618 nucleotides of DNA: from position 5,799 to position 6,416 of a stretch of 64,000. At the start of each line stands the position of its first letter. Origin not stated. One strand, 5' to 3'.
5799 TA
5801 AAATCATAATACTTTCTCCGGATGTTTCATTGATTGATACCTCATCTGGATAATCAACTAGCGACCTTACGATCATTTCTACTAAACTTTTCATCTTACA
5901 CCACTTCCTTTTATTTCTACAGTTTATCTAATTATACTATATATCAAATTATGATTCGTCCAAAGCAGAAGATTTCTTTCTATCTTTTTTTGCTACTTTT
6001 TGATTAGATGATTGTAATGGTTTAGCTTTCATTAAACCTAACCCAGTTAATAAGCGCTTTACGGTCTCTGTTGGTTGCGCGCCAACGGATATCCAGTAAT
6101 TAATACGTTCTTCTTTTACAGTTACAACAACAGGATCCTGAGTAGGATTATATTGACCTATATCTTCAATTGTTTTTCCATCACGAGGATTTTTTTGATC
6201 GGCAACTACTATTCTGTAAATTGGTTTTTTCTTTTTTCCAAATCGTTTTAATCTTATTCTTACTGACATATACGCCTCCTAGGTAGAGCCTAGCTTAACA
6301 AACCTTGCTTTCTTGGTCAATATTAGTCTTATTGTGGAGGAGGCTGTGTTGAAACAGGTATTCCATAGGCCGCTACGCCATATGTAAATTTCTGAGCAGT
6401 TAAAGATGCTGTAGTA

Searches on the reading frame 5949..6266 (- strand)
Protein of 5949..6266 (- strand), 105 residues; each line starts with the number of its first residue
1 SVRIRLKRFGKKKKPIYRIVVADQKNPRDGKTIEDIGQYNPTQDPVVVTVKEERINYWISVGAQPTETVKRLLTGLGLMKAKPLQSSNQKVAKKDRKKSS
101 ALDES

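Call 48: search_protein_families(library=pfam, proteins=[window:5949-6266:-], max_evalue=0.001)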
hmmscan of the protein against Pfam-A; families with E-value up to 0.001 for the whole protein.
window:5949-6266:- (105 aa): 1 family
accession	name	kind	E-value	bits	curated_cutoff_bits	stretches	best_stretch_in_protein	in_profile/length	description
PF00886.24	Ribosomal_S16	-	1e-26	93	27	1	8-66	1-62/62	Ribosomal protein S16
